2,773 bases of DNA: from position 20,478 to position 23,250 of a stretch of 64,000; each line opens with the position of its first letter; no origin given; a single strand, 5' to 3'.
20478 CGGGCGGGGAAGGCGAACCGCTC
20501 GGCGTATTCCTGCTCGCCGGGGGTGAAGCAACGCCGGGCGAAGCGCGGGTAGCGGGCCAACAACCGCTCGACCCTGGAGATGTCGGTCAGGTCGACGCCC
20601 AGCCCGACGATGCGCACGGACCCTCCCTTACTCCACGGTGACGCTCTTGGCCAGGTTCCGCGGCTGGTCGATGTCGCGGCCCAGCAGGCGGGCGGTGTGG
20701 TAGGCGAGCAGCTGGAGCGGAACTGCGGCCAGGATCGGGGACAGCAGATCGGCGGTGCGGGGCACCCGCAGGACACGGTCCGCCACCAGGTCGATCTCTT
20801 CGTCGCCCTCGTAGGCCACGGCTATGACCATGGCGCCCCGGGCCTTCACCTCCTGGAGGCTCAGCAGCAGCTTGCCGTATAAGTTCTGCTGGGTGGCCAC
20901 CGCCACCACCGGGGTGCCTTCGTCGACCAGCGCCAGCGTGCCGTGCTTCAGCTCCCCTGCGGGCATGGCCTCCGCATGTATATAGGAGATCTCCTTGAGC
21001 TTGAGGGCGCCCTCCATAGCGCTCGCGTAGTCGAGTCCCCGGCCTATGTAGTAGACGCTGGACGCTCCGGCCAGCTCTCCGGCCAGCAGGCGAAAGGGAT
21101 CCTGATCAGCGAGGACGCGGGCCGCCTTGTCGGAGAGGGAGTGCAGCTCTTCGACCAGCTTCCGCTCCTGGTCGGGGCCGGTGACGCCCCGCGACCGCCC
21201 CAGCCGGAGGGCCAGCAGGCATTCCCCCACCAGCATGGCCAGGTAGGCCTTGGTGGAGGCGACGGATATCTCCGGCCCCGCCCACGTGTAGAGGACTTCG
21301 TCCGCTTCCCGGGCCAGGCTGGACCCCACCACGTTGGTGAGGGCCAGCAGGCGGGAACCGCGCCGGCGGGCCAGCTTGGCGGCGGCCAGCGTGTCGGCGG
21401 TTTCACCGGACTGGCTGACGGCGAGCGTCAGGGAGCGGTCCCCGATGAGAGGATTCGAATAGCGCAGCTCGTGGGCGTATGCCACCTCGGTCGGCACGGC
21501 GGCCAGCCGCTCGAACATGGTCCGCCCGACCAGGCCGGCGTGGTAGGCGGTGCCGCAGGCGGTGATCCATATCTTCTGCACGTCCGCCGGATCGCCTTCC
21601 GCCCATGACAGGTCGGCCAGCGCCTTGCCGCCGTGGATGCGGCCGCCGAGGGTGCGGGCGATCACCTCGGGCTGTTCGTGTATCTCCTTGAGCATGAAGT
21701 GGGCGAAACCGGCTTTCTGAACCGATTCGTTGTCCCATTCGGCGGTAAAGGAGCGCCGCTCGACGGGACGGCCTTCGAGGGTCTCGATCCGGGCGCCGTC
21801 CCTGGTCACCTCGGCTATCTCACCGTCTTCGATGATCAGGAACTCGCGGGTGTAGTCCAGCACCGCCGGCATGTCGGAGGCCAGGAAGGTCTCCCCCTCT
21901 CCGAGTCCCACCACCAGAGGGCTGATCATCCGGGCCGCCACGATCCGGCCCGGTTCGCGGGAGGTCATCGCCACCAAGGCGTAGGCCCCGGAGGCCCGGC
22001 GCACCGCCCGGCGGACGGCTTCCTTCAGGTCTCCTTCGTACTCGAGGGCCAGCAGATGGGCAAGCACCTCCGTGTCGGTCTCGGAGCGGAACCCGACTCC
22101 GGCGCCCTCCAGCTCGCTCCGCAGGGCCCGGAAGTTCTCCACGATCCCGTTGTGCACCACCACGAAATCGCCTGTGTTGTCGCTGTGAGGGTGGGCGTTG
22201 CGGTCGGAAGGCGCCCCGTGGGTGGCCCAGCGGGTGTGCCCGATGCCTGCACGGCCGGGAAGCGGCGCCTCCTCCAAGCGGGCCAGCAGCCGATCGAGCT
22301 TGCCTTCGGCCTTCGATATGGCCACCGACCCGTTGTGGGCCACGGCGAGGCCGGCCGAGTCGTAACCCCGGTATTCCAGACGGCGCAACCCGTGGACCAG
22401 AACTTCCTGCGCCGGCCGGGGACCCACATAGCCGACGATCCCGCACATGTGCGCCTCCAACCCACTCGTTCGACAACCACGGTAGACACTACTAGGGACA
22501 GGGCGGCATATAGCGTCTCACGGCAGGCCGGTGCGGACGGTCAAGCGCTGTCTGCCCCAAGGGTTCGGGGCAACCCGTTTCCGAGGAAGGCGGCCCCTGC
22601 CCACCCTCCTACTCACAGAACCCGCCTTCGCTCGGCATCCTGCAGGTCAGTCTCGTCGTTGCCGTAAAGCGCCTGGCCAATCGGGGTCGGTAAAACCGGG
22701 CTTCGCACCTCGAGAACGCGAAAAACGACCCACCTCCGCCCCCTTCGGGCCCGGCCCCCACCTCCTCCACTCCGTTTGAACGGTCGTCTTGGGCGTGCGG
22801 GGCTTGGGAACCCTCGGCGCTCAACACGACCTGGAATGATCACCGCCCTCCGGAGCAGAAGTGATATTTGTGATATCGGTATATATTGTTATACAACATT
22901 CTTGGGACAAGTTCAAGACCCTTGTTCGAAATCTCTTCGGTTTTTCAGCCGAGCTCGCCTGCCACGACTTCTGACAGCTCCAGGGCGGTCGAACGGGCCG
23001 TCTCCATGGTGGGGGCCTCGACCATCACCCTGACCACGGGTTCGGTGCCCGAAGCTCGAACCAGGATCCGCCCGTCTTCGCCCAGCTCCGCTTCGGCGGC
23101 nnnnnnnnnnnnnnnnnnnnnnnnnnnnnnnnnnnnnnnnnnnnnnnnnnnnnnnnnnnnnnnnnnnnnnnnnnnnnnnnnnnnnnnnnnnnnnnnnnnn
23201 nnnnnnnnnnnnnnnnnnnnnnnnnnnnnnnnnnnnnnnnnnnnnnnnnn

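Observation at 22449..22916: glmS is preceded by a roughly 430-nt leader carrying element copy C, but not a recognisable glmS ribozyme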

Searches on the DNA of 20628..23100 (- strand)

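Call 4: search_rna_families(source=window, start=22300, end=23100, threshold=evalue, max_evalue=10, show_alignments=3)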
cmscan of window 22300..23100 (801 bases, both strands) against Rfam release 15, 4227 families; matches with E-value up to 10: 2.
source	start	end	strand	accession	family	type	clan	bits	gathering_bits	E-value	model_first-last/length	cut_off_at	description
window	22671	22755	-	RF03233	hvt-mir-H16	Gene; miRNA;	-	16.4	70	3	1-64/64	no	hvt-mir-H16 microRNA precursor family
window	22934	22998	-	RF01516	v-snoRNA-1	Gene; snRNA; snoRNA; CD-box;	-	13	75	8.6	1-65/65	no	Human herpesvirus 1 small nucleolar RNA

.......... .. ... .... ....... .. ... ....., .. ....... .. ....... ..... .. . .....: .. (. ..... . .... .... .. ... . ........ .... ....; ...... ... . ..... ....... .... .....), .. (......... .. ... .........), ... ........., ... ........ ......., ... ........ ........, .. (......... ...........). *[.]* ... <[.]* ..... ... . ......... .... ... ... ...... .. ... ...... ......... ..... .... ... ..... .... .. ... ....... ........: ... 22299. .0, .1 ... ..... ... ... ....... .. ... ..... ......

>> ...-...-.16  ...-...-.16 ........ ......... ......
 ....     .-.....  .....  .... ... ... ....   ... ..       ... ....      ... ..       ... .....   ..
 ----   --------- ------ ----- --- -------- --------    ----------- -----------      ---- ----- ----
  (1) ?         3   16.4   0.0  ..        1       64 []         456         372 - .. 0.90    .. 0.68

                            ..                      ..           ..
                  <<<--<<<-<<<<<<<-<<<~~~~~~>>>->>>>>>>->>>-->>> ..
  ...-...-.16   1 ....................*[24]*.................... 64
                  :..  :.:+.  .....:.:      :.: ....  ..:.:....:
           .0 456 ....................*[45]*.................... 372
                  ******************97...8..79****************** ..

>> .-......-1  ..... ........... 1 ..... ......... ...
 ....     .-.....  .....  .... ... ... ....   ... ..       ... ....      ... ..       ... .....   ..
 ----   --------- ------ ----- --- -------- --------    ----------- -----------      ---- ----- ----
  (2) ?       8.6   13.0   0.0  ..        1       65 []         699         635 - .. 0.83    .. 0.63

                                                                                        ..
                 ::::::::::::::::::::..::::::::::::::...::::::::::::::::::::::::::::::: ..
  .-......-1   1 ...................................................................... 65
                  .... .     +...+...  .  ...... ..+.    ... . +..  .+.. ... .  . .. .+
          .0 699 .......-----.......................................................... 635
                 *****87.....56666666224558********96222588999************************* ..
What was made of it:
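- Checked: Rfam reports no RF00234 match even at E<=10 on 22300-23100 (call 4).
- Tried and rejected: Rfam finds nothing at E<=10 (call 4).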

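Call 43: search_rna_families(sources=[L058, L059, L093, L094, L095, L097], threshold=gathering, show_alignments=2)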
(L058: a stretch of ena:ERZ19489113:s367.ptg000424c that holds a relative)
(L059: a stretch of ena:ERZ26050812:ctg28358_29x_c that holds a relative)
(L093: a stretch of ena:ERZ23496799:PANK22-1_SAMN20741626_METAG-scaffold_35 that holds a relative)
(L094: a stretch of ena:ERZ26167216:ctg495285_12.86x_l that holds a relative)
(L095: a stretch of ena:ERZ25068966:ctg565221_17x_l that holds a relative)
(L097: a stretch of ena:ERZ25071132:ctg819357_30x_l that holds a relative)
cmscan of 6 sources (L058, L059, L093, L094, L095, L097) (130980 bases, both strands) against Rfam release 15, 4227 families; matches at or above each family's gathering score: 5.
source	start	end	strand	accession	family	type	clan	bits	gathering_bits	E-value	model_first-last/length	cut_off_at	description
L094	9632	9787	+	RF00234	glmS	Cis-reg; riboswitch;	-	88.5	37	9.3e-19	1-167/167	no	glmS glucosamine-6-phosphate activated ribozyme aptamer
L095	9615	9772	+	RF00234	glmS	Cis-reg; riboswitch;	-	85.8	37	5e-18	1-167/167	no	glmS glucosamine-6-phosphate activated ribozyme aptamer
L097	9615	9772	+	RF00234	glmS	Cis-reg; riboswitch;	-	85.8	37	5e-18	1-167/167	no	glmS glucosamine-6-phosphate activated ribozyme aptamer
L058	6231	6300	+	RF02276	Hammerhead_II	Gene; ribozyme;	CL00010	43.3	37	3.1e-05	1-66/66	no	Hammerhead ribozyme (type II)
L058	5247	5355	+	RF02276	Hammerhead_II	Gene; ribozyme;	CL00010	41.4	37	0.0001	1-66/66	no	Hammerhead ribozyme (type II)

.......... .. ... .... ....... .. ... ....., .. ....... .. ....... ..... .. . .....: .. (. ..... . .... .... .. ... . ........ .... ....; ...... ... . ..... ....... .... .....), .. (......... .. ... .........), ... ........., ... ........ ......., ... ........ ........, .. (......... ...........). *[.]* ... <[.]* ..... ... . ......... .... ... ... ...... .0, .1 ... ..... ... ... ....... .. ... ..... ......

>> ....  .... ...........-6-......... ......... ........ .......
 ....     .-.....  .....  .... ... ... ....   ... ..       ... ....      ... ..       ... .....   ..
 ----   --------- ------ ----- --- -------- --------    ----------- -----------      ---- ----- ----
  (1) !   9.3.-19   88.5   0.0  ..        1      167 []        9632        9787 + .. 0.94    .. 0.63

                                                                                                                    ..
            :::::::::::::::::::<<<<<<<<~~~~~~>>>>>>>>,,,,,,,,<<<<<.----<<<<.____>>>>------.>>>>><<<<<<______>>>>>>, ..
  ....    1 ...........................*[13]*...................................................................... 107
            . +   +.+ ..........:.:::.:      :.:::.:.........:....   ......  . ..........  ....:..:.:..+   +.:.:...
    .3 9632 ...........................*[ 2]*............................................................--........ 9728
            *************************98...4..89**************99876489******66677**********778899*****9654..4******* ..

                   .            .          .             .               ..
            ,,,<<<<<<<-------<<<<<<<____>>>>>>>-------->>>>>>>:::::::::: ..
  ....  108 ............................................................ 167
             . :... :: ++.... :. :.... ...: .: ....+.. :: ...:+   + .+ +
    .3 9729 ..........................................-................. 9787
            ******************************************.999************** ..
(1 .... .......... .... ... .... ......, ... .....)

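Call 50: search_rna_families(sources=[L099, L101, L096], threshold=gathering)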
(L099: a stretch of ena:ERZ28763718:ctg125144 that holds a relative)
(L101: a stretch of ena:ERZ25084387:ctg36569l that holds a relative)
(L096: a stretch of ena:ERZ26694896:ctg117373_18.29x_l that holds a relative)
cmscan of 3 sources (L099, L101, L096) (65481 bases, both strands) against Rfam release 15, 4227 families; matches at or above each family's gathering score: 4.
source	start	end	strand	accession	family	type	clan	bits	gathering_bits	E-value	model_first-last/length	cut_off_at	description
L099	9604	9762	+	RF00234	glmS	Cis-reg; riboswitch;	-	99.1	37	6.3e-22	1-167/167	no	glmS glucosamine-6-phosphate activated ribozyme aptamer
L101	9603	9760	+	RF00234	glmS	Cis-reg; riboswitch;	-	94.8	37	9.1e-21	1-167/167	no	glmS glucosamine-6-phosphate activated ribozyme aptamer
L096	15499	15615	+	RF01497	ALIL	Cis-reg;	-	92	50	2.6e-22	1-117/117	no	ALIL pseudoknot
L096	9615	9772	+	RF00234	glmS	Cis-reg; riboswitch;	-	85.8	37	2.5e-18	1-167/167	no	glmS glucosamine-6-phosphate activated ribozyme aptamer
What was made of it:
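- On glmS ribozyme (RF00234): Positive controls in relatives scored 85.8-99.1 bits (calls 43, 50).
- Closest known: glmS ribozyme. Same: It is present at that slot in sister lineages of this organism at 86-99 bits (calls 43, 50).
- These relatives have 84-77% GlmS identity, and the ribozyme ends 214-240 nt upstream of the ATG (calls 43, 50). The position upstream of glmS and the loss of the classic ribozyme (calls 4, 43, 50).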

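Call 74: search_dna_similar(query=window:22449-22945:-, collection=phages, mode=distant, max_evalue=0.01, max_rows=10)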
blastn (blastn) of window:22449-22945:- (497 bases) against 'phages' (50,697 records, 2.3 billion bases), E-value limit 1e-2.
No match.

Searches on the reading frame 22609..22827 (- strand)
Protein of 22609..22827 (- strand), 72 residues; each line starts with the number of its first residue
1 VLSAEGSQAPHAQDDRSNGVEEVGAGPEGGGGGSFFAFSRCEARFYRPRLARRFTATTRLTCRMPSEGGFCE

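Call 79: search_protein_families(library=pfam, proteins=[window:22609-22827:-], max_evalue=0.01)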
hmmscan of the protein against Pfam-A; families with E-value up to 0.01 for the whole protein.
window:22609-22827:- (72 aa): 0 families
